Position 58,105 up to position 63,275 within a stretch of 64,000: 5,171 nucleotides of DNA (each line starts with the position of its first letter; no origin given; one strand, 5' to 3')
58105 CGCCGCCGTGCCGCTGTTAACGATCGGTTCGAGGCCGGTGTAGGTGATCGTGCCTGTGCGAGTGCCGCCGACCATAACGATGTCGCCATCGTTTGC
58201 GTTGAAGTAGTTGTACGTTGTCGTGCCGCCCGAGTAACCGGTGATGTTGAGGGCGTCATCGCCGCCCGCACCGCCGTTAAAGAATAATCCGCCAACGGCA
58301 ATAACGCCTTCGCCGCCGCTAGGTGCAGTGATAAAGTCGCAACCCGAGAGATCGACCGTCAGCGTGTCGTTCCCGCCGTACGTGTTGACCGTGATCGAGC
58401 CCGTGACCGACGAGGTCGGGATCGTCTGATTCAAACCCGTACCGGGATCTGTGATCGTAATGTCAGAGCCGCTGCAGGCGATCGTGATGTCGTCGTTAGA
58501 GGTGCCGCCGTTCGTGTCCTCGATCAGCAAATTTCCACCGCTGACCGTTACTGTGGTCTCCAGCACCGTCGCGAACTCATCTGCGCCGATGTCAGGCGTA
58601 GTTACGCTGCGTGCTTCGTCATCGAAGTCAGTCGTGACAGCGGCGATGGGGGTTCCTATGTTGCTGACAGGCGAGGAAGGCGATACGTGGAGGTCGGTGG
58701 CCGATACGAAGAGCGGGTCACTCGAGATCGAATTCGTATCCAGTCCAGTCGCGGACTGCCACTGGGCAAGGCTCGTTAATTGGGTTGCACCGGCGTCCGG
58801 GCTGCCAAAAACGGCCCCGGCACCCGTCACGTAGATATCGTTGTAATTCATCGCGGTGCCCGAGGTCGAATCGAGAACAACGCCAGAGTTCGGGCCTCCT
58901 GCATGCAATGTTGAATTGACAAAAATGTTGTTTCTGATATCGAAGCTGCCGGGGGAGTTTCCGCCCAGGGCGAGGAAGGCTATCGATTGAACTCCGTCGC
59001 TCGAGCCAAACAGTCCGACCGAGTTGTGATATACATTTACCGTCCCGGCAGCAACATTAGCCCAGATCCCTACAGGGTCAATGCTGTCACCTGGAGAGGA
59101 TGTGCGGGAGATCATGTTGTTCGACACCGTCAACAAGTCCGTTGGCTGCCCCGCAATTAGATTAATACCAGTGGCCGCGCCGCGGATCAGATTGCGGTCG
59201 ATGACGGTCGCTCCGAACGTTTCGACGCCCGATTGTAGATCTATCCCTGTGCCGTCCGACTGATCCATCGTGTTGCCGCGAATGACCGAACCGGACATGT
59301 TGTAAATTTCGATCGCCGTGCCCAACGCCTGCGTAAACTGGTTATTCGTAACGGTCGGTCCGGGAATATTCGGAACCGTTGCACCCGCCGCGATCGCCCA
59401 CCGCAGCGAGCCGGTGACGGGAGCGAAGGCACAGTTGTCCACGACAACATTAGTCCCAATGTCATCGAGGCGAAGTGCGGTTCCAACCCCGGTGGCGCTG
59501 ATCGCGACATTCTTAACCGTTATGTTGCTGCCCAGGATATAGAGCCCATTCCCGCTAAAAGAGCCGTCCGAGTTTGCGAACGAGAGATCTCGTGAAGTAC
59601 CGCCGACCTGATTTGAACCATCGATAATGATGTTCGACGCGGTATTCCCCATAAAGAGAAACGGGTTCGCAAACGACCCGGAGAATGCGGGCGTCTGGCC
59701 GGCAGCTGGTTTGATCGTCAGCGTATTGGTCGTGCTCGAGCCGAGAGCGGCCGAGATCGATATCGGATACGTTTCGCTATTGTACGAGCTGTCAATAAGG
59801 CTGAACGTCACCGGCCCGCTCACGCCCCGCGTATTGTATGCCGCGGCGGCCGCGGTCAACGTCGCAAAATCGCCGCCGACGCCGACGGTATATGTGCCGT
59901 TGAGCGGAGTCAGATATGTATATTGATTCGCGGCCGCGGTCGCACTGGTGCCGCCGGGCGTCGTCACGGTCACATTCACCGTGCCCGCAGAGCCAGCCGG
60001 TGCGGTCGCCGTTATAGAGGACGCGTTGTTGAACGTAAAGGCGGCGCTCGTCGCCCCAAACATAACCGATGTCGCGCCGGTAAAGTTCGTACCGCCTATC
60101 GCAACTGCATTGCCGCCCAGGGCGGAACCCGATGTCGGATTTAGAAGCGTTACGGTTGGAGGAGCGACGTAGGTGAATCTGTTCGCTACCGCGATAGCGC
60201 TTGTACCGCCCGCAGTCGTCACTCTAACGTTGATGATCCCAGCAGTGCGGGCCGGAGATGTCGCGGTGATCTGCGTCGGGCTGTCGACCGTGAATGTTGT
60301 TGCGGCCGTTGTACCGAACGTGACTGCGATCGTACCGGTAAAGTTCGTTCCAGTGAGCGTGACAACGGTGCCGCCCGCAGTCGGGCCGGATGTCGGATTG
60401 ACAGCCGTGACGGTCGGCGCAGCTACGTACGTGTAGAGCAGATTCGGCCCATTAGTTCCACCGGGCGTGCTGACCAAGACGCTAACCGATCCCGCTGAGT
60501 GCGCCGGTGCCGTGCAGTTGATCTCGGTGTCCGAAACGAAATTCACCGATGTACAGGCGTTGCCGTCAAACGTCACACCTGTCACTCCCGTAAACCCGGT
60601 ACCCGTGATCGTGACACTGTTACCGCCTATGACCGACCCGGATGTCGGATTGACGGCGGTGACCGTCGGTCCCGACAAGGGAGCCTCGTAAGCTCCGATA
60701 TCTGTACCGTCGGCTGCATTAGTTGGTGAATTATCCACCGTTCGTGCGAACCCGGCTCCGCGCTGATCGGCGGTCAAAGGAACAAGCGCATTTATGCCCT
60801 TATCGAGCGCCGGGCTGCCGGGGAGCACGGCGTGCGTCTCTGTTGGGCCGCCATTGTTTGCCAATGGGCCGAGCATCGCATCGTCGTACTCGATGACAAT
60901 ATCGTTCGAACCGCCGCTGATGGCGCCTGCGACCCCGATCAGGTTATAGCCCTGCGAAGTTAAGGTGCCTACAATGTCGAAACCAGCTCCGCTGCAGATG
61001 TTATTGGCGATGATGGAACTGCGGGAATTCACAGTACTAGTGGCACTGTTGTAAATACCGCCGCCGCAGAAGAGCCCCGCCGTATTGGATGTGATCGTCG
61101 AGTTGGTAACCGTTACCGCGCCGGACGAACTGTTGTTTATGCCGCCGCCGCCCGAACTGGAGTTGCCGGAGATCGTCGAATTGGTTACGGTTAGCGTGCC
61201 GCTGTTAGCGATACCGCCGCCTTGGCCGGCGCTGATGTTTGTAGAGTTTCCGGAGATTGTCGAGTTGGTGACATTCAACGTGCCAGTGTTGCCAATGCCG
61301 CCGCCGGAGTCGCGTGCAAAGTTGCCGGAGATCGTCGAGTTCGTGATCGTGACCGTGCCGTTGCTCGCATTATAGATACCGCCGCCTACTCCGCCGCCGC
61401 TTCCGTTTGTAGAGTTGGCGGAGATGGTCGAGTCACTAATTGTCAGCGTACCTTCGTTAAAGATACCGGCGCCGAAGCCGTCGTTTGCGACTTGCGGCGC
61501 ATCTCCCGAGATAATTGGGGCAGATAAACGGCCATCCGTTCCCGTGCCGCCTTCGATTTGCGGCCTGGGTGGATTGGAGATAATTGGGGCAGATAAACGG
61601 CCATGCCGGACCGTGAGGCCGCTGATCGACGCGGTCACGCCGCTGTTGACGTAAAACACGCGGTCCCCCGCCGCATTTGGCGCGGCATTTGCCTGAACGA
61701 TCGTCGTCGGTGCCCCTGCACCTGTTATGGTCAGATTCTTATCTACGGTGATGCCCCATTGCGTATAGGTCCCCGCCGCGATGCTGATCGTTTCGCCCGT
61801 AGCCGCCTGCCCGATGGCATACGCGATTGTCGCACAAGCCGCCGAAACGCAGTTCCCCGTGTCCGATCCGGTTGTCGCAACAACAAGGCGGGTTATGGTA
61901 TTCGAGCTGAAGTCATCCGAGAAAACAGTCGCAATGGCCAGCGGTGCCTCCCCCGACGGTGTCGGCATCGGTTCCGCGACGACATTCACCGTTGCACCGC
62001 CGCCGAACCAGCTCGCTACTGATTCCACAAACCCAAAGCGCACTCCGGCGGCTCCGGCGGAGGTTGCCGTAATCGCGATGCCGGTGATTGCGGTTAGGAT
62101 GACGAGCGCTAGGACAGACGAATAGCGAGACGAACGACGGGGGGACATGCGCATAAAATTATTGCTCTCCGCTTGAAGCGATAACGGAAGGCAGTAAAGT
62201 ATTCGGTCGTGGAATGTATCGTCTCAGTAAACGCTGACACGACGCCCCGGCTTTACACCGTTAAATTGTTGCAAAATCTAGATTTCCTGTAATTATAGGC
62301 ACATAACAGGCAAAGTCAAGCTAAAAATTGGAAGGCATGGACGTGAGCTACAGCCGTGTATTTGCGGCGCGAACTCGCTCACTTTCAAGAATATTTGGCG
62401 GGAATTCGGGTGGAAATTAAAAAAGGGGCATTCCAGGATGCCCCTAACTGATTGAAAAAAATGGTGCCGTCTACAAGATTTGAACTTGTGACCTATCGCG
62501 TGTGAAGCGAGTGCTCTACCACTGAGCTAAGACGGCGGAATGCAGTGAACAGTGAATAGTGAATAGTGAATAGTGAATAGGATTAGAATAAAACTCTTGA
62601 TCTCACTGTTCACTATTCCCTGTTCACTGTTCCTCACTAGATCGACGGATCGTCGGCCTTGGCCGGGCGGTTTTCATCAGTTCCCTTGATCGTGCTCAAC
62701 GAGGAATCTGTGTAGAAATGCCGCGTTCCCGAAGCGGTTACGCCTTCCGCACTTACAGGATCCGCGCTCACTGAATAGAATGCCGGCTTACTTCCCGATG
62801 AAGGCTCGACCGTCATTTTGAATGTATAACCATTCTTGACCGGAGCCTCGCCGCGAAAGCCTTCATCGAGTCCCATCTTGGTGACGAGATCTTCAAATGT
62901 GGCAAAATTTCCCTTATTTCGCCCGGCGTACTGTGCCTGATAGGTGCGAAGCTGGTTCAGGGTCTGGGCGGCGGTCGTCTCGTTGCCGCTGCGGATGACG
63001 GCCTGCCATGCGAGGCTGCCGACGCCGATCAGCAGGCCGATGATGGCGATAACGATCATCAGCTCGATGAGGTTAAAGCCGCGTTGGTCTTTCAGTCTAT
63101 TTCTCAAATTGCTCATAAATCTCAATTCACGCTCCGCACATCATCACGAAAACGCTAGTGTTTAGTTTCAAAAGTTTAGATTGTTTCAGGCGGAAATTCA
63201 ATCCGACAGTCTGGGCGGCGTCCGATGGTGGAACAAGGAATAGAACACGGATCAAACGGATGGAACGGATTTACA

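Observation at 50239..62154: Giant (~11.9 kb) surface-protein gene whose C-terminus carries cohesin-like, dockerin-like and cohesin-like modules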

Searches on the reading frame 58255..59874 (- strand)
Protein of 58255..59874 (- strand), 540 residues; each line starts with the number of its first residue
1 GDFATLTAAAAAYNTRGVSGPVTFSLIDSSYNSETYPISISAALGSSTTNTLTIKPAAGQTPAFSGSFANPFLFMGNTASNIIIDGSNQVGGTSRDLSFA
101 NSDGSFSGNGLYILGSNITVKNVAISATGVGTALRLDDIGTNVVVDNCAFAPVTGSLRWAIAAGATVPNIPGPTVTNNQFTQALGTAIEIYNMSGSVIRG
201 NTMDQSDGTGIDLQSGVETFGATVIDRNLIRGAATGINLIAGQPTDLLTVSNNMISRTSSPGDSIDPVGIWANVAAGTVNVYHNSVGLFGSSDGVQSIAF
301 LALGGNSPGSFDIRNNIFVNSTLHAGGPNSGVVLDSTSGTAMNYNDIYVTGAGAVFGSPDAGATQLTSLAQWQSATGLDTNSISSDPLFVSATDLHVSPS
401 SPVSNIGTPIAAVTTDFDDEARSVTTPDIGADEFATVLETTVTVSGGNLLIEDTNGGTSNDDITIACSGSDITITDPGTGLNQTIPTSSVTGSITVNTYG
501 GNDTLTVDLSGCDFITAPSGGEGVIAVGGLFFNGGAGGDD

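Call 64: search_protein_families(library=pfam, max_evalue=0.01, proteins=[window:58255-59874:-])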
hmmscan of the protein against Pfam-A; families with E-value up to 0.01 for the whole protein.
window:58255-59874:- (540 aa): 2 families
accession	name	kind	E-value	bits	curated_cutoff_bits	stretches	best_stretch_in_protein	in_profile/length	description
PF13229.12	Beta_helix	-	1.1e-10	41.8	25.9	1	109-285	1-157/158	Right handed beta helix region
PF05048.19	NosD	-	0.00028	20.9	23.6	1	103-214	55-157/212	Periplasmic copper-binding protein (NosD)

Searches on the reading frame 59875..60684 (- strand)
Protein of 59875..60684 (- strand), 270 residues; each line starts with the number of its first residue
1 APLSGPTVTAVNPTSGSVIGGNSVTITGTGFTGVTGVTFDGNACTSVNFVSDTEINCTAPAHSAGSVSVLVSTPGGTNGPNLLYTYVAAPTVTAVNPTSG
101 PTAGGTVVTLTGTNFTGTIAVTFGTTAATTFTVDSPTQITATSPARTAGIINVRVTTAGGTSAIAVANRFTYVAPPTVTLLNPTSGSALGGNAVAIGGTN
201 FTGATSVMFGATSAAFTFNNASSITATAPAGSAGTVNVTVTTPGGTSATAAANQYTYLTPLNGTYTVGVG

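Call 64: search_protein_families(library=pfam, max_evalue=0.01, proteins=[window:59875-60684:-])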
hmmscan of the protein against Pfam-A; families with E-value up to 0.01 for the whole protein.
window:59875-60684:- (270 aa): 3 families
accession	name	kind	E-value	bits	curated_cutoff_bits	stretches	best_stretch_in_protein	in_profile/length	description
PF01833.30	TIG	-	8.7e-45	151.1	20.9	3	6-86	1-84/84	IPT/TIG domain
PF20144.5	TIG_SUH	-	6.8e-12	45.8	24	1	90-149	2-58/94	TIG domain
PF16179.11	RHD_dimer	-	0.0034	17.8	28.3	0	92-127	2-38/103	Rel homology dimerisation domain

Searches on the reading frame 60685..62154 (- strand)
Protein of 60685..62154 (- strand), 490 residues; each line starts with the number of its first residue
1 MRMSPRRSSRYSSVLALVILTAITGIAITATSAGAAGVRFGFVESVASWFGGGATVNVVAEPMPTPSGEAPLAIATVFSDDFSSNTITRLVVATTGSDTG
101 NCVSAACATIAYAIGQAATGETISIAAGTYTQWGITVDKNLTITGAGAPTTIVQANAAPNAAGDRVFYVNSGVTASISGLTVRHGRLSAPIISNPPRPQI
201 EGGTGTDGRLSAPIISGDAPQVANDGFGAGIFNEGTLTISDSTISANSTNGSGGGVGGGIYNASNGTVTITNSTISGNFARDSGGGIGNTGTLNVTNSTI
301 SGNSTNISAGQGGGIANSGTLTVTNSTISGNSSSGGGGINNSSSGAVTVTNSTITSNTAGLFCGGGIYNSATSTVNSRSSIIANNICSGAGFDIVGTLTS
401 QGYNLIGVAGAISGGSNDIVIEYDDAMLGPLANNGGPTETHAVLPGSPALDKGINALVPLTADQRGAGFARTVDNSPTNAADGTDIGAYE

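Call 64: search_protein_families(library=pfam, max_evalue=0.01, proteins=[window:60685-62154:-])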
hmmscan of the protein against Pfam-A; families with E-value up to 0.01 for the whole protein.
window:60685-62154:- (490 aa): 1 family
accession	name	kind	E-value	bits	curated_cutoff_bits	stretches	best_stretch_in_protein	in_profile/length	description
PF13229.12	Beta_helix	-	1.3e-08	35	25.9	2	224-354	44-158/158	Right handed beta helix region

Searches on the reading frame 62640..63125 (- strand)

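Call 44: search_protein_families(library=pfam, max_evalue=0.001, proteins=[window:62640-63125:-])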
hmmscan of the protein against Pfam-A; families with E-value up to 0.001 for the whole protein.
window:62640-63125:- (162 aa): 1 family
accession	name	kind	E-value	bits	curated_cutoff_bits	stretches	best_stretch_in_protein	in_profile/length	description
PF07963.17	N_methyl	-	2e-06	27.5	21.2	1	12-35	2-25/27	Prokaryotic N-terminal methylation motif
